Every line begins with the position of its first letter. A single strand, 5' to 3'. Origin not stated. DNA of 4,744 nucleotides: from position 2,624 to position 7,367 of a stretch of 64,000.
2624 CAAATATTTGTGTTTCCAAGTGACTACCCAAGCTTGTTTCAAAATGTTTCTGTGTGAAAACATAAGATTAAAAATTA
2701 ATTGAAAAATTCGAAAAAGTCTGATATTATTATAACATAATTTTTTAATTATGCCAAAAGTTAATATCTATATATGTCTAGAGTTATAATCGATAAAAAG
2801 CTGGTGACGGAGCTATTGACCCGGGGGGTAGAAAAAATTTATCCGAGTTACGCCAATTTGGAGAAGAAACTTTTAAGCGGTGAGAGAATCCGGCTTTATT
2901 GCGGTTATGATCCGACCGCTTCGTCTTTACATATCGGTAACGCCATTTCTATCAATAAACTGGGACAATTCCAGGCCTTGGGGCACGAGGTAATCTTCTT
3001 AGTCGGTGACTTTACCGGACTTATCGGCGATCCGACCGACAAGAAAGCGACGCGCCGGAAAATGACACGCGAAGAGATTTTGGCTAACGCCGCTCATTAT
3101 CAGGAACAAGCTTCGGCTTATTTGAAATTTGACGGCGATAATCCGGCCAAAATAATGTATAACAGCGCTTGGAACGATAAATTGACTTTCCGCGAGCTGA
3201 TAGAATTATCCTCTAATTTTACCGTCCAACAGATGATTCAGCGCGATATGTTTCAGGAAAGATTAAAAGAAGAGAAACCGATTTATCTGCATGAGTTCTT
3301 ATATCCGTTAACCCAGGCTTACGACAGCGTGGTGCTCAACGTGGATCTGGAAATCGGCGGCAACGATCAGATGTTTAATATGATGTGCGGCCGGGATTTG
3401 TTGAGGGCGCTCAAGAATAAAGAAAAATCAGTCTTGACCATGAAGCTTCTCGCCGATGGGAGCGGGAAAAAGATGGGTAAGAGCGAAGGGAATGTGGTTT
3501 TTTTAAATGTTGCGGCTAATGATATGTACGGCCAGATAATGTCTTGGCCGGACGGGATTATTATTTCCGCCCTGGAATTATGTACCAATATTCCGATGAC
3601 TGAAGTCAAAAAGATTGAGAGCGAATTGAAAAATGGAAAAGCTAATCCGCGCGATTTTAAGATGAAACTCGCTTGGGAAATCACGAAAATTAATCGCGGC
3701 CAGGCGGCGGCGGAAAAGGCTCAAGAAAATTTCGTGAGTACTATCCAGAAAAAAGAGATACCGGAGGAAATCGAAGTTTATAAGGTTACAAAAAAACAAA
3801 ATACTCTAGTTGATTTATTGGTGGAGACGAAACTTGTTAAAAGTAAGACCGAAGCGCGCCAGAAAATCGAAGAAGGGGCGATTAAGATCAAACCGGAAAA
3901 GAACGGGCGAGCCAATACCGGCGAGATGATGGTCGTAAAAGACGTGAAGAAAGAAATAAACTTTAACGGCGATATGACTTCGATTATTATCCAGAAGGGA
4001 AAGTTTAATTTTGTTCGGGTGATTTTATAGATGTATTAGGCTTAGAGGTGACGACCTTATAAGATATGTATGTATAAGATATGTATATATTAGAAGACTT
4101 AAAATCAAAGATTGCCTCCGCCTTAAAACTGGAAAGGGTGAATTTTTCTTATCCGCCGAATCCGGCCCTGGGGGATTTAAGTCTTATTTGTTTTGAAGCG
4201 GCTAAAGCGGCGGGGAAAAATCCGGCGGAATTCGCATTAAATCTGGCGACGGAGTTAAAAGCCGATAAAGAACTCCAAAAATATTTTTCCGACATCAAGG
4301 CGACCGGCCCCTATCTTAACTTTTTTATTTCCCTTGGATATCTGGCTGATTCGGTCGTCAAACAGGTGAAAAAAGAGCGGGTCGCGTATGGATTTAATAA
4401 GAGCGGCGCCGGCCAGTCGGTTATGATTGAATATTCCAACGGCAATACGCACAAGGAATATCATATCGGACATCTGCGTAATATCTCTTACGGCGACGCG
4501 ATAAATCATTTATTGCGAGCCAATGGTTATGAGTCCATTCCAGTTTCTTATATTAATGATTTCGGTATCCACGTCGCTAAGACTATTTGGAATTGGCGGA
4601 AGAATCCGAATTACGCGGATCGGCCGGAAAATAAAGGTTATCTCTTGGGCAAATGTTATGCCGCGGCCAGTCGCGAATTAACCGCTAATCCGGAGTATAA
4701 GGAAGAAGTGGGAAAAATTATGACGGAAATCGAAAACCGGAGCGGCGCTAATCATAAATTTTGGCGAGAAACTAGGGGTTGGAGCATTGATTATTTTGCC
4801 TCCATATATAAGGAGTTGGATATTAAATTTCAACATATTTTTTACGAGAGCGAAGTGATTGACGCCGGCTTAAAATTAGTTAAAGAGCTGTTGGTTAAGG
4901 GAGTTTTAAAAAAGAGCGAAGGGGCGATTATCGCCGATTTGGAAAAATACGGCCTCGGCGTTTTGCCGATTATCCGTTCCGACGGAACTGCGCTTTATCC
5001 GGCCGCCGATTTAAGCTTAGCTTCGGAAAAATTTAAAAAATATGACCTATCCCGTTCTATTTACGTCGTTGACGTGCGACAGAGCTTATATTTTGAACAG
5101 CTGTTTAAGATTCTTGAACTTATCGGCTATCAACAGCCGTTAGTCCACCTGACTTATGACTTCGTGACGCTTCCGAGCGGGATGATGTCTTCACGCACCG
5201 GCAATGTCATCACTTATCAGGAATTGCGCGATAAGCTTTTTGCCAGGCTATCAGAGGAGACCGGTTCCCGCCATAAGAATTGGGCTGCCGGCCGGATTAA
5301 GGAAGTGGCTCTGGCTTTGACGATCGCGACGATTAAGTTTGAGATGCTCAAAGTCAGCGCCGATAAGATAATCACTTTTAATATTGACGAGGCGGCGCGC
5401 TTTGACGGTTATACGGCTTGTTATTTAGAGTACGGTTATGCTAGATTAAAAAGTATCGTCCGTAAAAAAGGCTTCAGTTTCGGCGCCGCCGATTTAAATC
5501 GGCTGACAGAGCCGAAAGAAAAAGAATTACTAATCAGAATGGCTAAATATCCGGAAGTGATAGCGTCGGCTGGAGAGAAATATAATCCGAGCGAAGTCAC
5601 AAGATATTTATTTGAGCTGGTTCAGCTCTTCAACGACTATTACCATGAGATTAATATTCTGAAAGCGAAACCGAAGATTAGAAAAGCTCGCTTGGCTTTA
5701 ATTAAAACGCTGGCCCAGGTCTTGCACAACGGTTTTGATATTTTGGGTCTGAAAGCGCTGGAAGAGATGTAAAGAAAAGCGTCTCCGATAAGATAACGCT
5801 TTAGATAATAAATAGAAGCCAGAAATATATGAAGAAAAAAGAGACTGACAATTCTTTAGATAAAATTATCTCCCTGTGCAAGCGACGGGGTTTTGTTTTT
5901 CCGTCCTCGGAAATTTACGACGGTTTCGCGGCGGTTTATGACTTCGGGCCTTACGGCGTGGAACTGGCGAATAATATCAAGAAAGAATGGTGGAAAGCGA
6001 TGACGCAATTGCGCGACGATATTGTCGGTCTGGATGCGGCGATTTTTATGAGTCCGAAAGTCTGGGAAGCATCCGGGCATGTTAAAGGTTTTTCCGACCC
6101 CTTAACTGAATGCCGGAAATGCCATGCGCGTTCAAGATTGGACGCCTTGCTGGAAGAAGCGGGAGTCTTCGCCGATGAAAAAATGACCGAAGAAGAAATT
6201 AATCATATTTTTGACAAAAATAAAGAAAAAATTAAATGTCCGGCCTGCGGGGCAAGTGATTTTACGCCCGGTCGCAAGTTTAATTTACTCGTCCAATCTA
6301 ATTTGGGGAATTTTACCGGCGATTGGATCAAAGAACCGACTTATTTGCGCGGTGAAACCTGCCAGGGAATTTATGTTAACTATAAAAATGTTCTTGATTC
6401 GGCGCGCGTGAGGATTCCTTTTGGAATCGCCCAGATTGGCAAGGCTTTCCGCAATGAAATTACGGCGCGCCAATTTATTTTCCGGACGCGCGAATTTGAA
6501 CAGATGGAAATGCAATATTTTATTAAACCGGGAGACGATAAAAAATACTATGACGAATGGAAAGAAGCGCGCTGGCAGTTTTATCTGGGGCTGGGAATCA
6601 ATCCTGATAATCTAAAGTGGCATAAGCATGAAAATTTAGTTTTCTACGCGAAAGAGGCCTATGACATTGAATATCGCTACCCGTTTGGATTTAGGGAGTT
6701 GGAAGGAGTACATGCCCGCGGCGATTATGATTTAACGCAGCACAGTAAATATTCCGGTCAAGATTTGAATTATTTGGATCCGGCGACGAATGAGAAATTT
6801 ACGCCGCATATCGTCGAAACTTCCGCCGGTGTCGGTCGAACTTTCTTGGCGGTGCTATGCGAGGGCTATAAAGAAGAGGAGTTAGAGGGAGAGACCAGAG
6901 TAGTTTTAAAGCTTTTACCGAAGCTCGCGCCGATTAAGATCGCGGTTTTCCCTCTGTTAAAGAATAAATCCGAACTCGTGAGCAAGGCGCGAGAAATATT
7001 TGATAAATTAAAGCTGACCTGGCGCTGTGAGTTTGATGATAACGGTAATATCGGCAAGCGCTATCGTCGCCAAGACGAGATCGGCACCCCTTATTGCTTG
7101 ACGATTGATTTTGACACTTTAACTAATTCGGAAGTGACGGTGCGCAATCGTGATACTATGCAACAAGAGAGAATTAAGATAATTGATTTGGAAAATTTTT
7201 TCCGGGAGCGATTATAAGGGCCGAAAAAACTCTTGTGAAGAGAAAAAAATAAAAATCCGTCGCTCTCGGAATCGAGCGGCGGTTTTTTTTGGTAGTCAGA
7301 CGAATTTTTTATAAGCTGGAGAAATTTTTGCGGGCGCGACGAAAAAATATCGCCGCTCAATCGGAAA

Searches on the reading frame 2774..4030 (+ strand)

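Call 47: search_protein_families(library=pfam, proteins=[window:2774-4030:+], max_evalue=0.00001)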
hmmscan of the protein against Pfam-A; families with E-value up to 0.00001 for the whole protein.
window:2774-4030:+ (418 aa): 2 families
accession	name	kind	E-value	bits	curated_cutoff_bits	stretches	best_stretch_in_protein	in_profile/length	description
PF00579.31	tRNA-synt_1b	-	2.3e-70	237.7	21.1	1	36-322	3-289/292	tRNA synthetases class I (W and Y)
PF22421.1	SYY_C-terminal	-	8.2e-11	42.1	27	1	331-414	7-81/83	Tyrosine--tRNA ligase SYY-like C-terminal domain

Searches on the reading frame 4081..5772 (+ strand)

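Call 47: search_protein_families(library=pfam, proteins=[window:4081-5772:+], max_evalue=0.00001)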
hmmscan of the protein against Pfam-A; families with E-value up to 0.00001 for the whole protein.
window:4081-5772:+ (563 aa): 3 families
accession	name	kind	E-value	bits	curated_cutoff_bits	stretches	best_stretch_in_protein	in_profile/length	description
PF00750.26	tRNA-synt_1d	-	4.9e-38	131.4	23.3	1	105-424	13-338/349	tRNA synthetases class I (R), catalytic domain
PF05746.21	DALR_1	-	1.2e-31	109.6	22.3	1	450-563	2-117/117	DALR anticodon binding domain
PF03485.21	Arg_tRNA_synt_N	-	1.2e-09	39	21.5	1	6-83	6-85/85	Arginyl tRNA synthetase N terminal domain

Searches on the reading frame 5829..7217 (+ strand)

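Call 47: search_protein_families(library=pfam, proteins=[window:5829-7217:+], max_evalue=0.00001)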
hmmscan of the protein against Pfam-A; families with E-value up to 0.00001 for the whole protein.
window:5829-7217:+ (462 aa): 2 families
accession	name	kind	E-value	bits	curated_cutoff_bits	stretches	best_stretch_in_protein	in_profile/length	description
PF03129.25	HGTP_anticodon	-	4.2e-21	75.4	21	1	370-460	1-93/94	Anticodon binding domain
PF00587.30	tRNA-synt_2b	-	1.5e-12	48.4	29.3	1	169-343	9-176/179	tRNA synthetase class II core domain (G, H, P, S and T)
